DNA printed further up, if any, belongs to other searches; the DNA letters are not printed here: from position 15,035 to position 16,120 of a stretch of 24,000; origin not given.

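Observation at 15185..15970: hypC reads without a stop into a complete hotdog (4HBT/YbgC-type) thioesterase, inside the hypD-hypC operon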

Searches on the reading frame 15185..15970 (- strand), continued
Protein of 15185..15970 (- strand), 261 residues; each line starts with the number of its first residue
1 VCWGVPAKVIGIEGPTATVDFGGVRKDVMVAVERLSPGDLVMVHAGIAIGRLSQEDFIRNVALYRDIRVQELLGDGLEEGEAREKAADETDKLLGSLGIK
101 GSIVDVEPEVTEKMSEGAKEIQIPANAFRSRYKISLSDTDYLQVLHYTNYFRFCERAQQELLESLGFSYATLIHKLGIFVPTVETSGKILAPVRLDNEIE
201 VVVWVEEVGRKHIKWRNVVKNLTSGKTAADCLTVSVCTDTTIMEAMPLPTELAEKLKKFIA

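Call 58: find_encoding_contigs(protein=P0215, flank=6000, max_places=2)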
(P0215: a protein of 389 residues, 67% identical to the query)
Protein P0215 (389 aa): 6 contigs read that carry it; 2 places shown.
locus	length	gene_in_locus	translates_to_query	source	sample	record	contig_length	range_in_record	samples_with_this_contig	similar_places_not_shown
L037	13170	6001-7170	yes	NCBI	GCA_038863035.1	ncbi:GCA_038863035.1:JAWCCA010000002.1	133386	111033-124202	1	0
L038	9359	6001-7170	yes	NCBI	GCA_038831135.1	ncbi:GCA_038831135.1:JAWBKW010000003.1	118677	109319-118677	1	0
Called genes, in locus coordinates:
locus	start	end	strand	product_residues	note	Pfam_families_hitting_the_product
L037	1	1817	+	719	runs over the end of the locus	PF09826:Beta_propel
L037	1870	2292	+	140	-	-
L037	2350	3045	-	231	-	PF01987:AIM24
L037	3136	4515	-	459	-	PF01554:MatE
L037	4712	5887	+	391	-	PF01546:Peptidase_M20, PF07687:M20_dimer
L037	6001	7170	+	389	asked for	PF01924:HypD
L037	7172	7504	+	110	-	PF01455:HupF_HypC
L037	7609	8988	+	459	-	PF06745:ATPase, PF13481:AAA_25, PF20720:nSTAND3 (weak)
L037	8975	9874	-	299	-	PF17952:Cas6_N, PF10040:CRISPR_Cas6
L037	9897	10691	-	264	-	PF18019:Cas3_HD (weak), PF01966:HD (weak)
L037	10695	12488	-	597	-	PF00270:DEAD (faint), PF00271:Helicase_C, PF22590:Cas3-like_C_2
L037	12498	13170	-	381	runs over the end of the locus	-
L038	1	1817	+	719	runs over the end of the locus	PF09826:Beta_propel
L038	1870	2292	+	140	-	-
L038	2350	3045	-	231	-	PF01987:AIM24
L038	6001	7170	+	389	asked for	PF01924:HypD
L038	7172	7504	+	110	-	PF01455:HupF_HypC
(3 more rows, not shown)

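Call 61: find_homologous_proteins(query=L037:7172-7501:+, max_evalue=0.00001)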
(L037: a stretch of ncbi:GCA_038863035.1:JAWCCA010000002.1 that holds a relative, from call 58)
Query L037:7172-7501:+ (110 aa): 9 proteins with E <= 0.00001 among 22 candidates.
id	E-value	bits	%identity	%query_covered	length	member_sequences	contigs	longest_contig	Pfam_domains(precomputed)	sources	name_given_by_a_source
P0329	1.2e-63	230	100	100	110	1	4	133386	PF01455.24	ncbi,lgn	ncbi:MAG: HypC/HybG/HupF family hydrogenase formation chaperone [Sulfolobales archaeon]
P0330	7.5e-63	227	98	100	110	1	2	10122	PF01455.24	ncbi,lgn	ncbi:MAG: HypC/HybG/HupF family hydrogenase formation chaperone [Sulfolobales archaeon]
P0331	3.6e-48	180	77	96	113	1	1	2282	PF01455.24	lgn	-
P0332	1.2e-47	178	80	96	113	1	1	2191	PF01455.24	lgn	-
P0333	1.8e-44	168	72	97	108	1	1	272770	PF01455.24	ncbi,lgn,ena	-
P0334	9.8e-44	166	71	97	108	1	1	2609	PF01455.24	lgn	-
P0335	1.3e-43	165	75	94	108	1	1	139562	PF01455.24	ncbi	-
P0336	1.1e-42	163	74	93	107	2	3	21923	PF01455.24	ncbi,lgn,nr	ncbi:MAG: HypC/HybG/HupF family hydrogenase formation chaperone [Sulfolobales archaeon]|nr:HypC/HybG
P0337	9.8e-41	156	76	88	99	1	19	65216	PF01455.24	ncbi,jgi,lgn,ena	ncbi:MAG: HypC/HybG/HupF family hydrogenase formation chaperone [Sulfolobales archaeon]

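Call 63: search_protein_families(library=ncbifam, proteins=[L021:7689-8813:-, L021:6853-7698:-, L021:6326-6856:-, L022:5802-6086:-, L021:9574-9864:-, L021:5619-6236:-, L021:4480-5619:-, L024:7204-7674:+, L007:16960-18567:-], max_evalue=0.0001)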
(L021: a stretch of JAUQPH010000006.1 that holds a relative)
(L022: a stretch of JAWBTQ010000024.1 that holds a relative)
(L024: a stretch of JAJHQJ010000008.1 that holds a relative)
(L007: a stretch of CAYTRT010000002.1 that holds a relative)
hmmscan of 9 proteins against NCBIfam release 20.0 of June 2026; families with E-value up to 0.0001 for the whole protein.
L021:7689-8813:- (374 aa): 12 families
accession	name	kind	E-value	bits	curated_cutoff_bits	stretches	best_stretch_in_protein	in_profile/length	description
NF006412.0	PRK08659.1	equivalog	4.5e-127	424.3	411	1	3-372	5-375/378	2-oxoacid:acceptor oxidoreductase subunit alpha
TIGR03710.1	OAFO_sf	subfamily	2.4e-101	340.1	482.75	1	3-342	193-533/561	2-oxoacid:acceptor oxidoreductase subunit alpha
NF007206.0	PRK09627.1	equivalog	5.8e-92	308.5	579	1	6-372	6-374/375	2-oxoglutarate synthase subunit alpha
NF005507.0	PRK07119.1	subfamily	6.2e-65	219.3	399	2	6-189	7-190/352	3-methyl-2-oxobutanoate dehydrogenase subunit VorB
NF041170.1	Oxoac_fdxalpha_Archa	equivalog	1.6e-64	218.4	800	1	6-334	238-582/636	2-oxoacid:ferredoxin oxidoreductase subunit alpha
NF040682.1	PorA_Arch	equivalog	4.5e-26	91.7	550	1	5-336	5-324/387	pyruvate synthase subunit PorA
NF006232.0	PRK08366.1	equivalog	1.1e-25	90.1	646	1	6-337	10-333/394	2-ketoisovalerate ferredoxin oxidoreductase subunit alpha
NF007201.0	PRK09622.1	equivalog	3.4e-25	88.8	590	2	4-179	11-185/405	2-oxoacid:ferredoxin oxidoreductase subunit alpha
TIGR03336.1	IOR_alpha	equivalog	3.9e-23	81.6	650.9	1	4-186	3-179/595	indolepyruvate ferredoxin oxidoreductase subunit alpha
NF045764.1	PhenlGlyoxDHPadG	equivalog_domain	2.2e-20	72.5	700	1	7-335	6-330/398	NADH-dependent phenylglyoxylate dehydrogenase subunit alpha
NF006233.0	PRK08367.1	equivalog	5.4e-19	68.3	625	1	6-336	7-325/394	pyruvate ferredoxin oxidoreductase subunit alpha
NF045791.1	OxalOxredalpha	equivalog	1.2e-14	54.1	500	1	5-334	6-323/395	oxalate oxidoreductase subunit alpha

L021:6853-7698:- (281 aa): 24 families
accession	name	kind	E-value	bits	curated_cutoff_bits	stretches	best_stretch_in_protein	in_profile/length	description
NF007207.0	PRK09628.1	equivalog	1.5e-69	234.7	364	1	7-275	5-269/277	2-oxoglutarate ferredoxin oxidoreductase subunit beta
NF008820.0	PRK11866.1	equivalog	9.4e-59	199.1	402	1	13-266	11-259/287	2-oxoacid ferredoxin oxidoreductase subunit beta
TIGR02177.1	PorB_KorB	subfamily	1.6e-56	191.9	261.9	1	19-209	2-188/286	2-oxoacid:acceptor oxidoreductase, beta subunit, pyruvate/2-ketoisovalerate family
NF008821.0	PRK11869.1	equivalog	6.5e-50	169.6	438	1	11-210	7-202/286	2-oxoacid ferredoxin oxidoreductase subunit beta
NF041171.1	Oxoac_fdxbeta_Archa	equivalog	2.4e-49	168.3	423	1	19-209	4-190/296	2-oxoacid:ferredoxin oxidoreductase subunit beta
NF008819.1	PRK11865.1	equivalog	1.8e-21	76.7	405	1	21-210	21-214/300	pyruvate synthase subunit PorB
NF008818.0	PRK11864.1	subfamily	2.9e-21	75.9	405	1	21-210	21-210/300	3-methyl-2-oxobutanoate dehydrogenase subunit beta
NF045792.1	OxalOxredbeta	equivalog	2e-14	53.3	590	1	92-210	101-227/311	oxalate oxidoreductase subunit beta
NF045766.1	PhenlGlyoxDHPadI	equivalog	8.7e-12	44.5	700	1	91-229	230-369/443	NADH-dependent phenylglyoxylate dehydrogenase subunit beta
TIGR03336.1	IOR_alpha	equivalog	2.1e-11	42.8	650.9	1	17-208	355-531/595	indolepyruvate ferredoxin oxidoreductase subunit alpha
NF006187.0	PRK08322.1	equivalog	1.1e-08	34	509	1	68-204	401-526/548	acetolactate synthase large subunit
NF004772.0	PRK06112.1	subfamily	4.3e-08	31.9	673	1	77-206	440-559/578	acetolactate synthase catalytic subunit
NF004813.0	PRK06163.1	equivalog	5.4e-08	32.8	240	1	76-143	59-126/202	hypothetical protein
NF006378.0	PRK08617.1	equivalog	5.5e-08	31.6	510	1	76-204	419-536/556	acetolactate synthase AlsS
NF005114.0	PRK06546.1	equivalog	1.6e-06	27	893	1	76-206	410-529/578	pyruvate dehydrogenase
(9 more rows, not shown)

L021:6326-6856:- (176 aa): 18 families
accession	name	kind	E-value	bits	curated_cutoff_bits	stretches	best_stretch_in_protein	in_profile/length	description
NF006323.0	PRK08537.1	equivalog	4.3e-38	130.5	235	1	1-171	1-172/181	2-oxoacid:ferredoxin oxidoreductase subunit gamma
NF006211.0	PRK08338.1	equivalog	3.9e-27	94.8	239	1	4-171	2-162/170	2-oxoacid:ferredoxin oxidoreductase subunit gamma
NF006275.0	PRK08441.1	equivalog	3.2e-19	69.2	216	1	2-171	2-172/185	2-oxoglutarate-acceptor oxidoreductase subunit OorC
TIGR03710.1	OAFO_sf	subfamily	3.3e-18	65.6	482.75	1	3-171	2-167/561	2-oxoacid:acceptor oxidoreductase subunit alpha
NF005324.0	PRK06853.1-4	equivalog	6.9e-18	65.2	222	1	1-171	1-183/196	indolepyruvate oxidoreductase subunit beta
NF005325.0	PRK06853.1-5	equivalog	1.4e-16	60.8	230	2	3-105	4-104/192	indolepyruvate oxidoreductase subunit beta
NF005323.0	PRK06853.1-3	equivalog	1.5e-14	54.4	238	1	2-102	6-103/197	indolepyruvate oxidoreductase subunit beta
NF004916.0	PRK06274.1-2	equivalog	4.2e-13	49.8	227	1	4-171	4-170/178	indolepyruvate oxidoreductase subunit beta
TIGR03334.1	IOR_beta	equivalog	9.8e-13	48.5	205.8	1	4-104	2-99/189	indolepyruvate ferredoxin oxidoreductase subunit beta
TIGR02175.1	PorC_KorC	subfamily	5.9e-11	42.4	81.1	1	3-171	2-169/177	2-oxoacid:acceptor oxidoreductase, gamma subunit, pyruvate/2-ketoisovalerate family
NF005322.0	PRK06853.1-2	equivalog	1.2e-10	41.5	237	1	3-101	6-102/197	indolepyruvate oxidoreductase subunit beta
NF040683.1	PorC_Meth_Thtga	equivalog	3.1e-09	36.8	270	1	3-171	2-167/177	pyruvate synthase subunit PorC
NF005328.0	PRK06853.2-2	equivalog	7.9e-08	32.3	240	1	2-71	3-69/192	indolepyruvate oxidoreductase subunit beta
NF005329.0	PRK06853.2-4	equivalog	4.2e-07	30.3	267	1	4-142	3-137/175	indolepyruvate oxidoreductase subunit beta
NF005326.0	PRK06853.1-6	equivalog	1e-06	28.7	348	0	4-104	5-103/202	indolepyruvate oxidoreductase subunit beta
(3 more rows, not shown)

L022:5802-6086:- (94 aa): 39 families (the best 25 are shown)
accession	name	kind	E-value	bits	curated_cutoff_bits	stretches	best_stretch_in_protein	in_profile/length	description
NF042987.1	OGOR_delta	exception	1.9e-19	69.6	125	1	24-89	22-87/89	2-oxoglutarate ferredoxin oxidoreductase subunit delta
NF007205.0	PRK09626.1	equivalog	1.7e-17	63.3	93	1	28-90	12-74/105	2-oxoglutarate-acceptor oxidoreductase subunit OorD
NF043039.1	HgcAB_like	equivalog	5.1e-10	39.5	285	1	21-86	288-348/350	HgcAB-like fusion protein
TIGR02951.1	DMSO_dmsB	equivalog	2.1e-08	34.4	214.1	1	22-83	54-108/161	DMSO/selenate family reductase complex B subunit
TIGR01971.1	NuoI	subfamily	2.1e-08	33.8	113.05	0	69-93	41-65/121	NADH-quinone oxidoreductase, chain I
TIGR02179.1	PorD_KorD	subfamily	3.1e-08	33.6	60.05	0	30-51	52-73/78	2-oxoacid:acceptor oxidoreductase, delta subunit, pyruvate/2-ketoisovalerate family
NF040864.1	HgcB_ferredoxin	equivalog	4.7e-08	32.8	99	1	30-91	11-65/93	mercury methylation ferredoxin HgcB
NF004545.0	PRK05888.3-1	equivalog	8.2e-08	32.1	229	0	61-92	57-88/154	NADH-quinone oxidoreductase subunit NuoI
NF004537.0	PRK05888.1-3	equivalog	1.1e-07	31.6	163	0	68-92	66-90/204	NADH-quinone oxidoreductase subunit NuoI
NF040684.1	PorD_Arch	equivalog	1.8e-07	31.2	120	0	60-90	20-52/85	pyruvate synthase subunit PorD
NF038196.1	ferrodoxin_EFR1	subfamily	2e-07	31.3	75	0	33-59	212-238/242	EFR1 family ferrodoxin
TIGR03048.1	PS_I_psaC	equivalog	2.9e-07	30.6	130.65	1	31-84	6-59/80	photosystem I iron-sulfur center protein PsaC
NF004541.0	PRK05888.2-2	equivalog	1.6e-06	28.1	217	0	21-52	82-113/168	NADH-quinone oxidoreductase subunit NuoI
NF042909.1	FMH_DH_FwdF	exception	1.8e-06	27.3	375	1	29-89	253-313/336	tungsten-dependent formylmethanofuran dehydrogenase subunit FwdF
TIGR04270.1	Rama_corrin_act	subfamily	2.1e-06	26.4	500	1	16-91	462-531/534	methylamine methyltransferase corrinoid protein reductive activase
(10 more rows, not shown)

L021:9574-9864:- (96 aa): 0 families

L021:5619-6236:- (205 aa): 0 families

L021:4480-5619:- (379 aa): 0 families

L024:7204-7674:+ (156 aa): 0 families

L007:16960-18567:- (535 aa): 34 families (the best 25 are shown)
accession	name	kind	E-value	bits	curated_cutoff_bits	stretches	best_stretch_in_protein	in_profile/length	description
NF045702.1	rSAM_GDGT_ether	equivalog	2.5e-222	738.7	450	1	29-509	1-485/486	tetraether lipid synthase Tes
NF045703.1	rSAM_Tes_intein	exception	1.6e-188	628.8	1700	2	132-516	611-1002/1040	tetraether lipid synthase Tes, intein-containing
NF045646.2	rSAM_Se_TrsS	equivalog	3.4e-102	342.3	490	2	29-337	2-309/441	radical SAM (seleno)protein TrsS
TIGR02666.1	moaA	equivalog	6e-25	87.9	284.05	1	119-302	14-204/336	GTP 3',8-cyclase MoaA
NF001199.0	PRK00164.2-1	equivalog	8.6e-23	80.9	231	1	119-325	16-220/308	GTP 3',8-cyclase MoaA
TIGR02668.1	moaA_archaeal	equivalog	9.7e-23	80.6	325.25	1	119-322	14-214/303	GTP 3',8-cyclase MoaA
TIGR04317.1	W_rSAM_matur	equivalog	1.1e-12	47.7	380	1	119-252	8-136/349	tungsten cofactor oxidoreductase radical SAM maturase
TIGR04054.1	rSAM_NirJ1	equivalog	2.9e-12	45.9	650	1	120-234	41-149/387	putative heme d1 biosynthesis radical SAM protein NirJ1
TIGR04546.1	rSAM_ahbC_deAc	equivalog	1.8e-11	43.5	650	1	121-235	45-153/390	12,18-didecarboxysiroheme deacetylase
TIGR04545.1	rSAM_ahbD_hemeb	equivalog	2.5e-11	43.6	500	1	121-249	6-127/339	heme b synthase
NF050035.1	rSAM_WgK_link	exception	3.8e-11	42.6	650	1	111-233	5-122/367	radical SAM/SPASM peptide maturase WgkB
NF038283.1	viperin_w_prok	equivalog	5.7e-11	42.1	180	1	117-235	4-122/281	viperin family antiviral radical SAM protein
TIGR02109.1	PQQ_syn_pqqE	equivalog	9e-11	41.3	381.35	1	120-235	12-121/358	pyrroloquinoline quinone biosynthesis protein PqqE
TIGR04347.1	pseudo_SAM_Halo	equivalog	1.1e-10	41.4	525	1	121-234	44-151/390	TIGR04347 family pseudo-SAM/SPASM protein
TIGR04340.1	rSAM_ACGX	hypoth_equivalog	1.3e-10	41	400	1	120-323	8-214/341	radical SAM/SPASM domain protein, ACGX system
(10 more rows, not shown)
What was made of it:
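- Tried and rejected: It is the tetraether lipid synthase Tes (call 63).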

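Call 66: find_encoding_contigs(protein=P0291, flank=5000, max_places=1)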
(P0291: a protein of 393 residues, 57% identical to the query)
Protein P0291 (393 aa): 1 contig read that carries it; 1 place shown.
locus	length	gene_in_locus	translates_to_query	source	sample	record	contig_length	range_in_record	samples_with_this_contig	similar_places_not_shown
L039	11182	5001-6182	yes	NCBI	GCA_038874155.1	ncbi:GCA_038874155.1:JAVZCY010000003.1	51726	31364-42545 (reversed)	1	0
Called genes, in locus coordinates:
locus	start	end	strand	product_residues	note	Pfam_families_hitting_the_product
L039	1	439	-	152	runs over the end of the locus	PF00027:cNMP_binding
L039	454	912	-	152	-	PF01750:HycI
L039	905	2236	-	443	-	PF00374:NiFeSe_Hases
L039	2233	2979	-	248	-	PF01058:Oxidored_q6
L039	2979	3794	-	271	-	PF00175:NAD_binding_1, PF10418:DHODB_Fe-S_bind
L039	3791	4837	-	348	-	PF13187:Fer4_9 (faint), PF17179:Fer4_22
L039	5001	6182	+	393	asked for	PF01924:HypD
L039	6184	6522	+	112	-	PF01455:HupF_HypC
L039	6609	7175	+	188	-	PF01169:GDT1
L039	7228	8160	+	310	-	PF00890:FAD_binding_2 (faint), PF01266:DAO (faint), PF01946:Thi4 (faint), PF03486:HI0933_like (faint), PF07992:Pyr_redox_2, PF12831:FAD_oxidored (faint), PF13738:Pyr_redox_3, PF00070:Pyr_redox, +1 more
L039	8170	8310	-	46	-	-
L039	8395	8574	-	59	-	-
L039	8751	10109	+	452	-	PF02878:PGM_PMM_I, PF02879:PGM_PMM_II, PF02880:PGM_PMM_III, PF00408:PGM_PMM_IV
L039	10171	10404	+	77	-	PF01037:AsnC_trans_reg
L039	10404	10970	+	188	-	PF13238:AAA_18, PF13207:AAA_17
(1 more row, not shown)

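Call 67: find_encoding_contigs(protein=P0287, flank=5000, max_places=1)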
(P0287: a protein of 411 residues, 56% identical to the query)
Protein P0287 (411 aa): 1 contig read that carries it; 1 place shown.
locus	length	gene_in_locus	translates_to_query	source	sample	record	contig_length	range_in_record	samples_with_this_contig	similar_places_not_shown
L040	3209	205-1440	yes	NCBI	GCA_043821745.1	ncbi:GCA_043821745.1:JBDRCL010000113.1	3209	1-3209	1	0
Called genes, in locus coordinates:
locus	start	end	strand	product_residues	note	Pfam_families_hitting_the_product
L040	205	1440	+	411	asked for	PF01924:HypD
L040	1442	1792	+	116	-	PF01455:HupF_HypC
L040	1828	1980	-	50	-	-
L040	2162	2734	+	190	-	PF01169:GDT1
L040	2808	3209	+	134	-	PF01266:DAO (faint), PF01946:Thi4 (weak), PF03486:HI0933_like (faint), PF07992:Pyr_redox_2, PF12831:FAD_oxidored (faint), PF13738:Pyr_redox_3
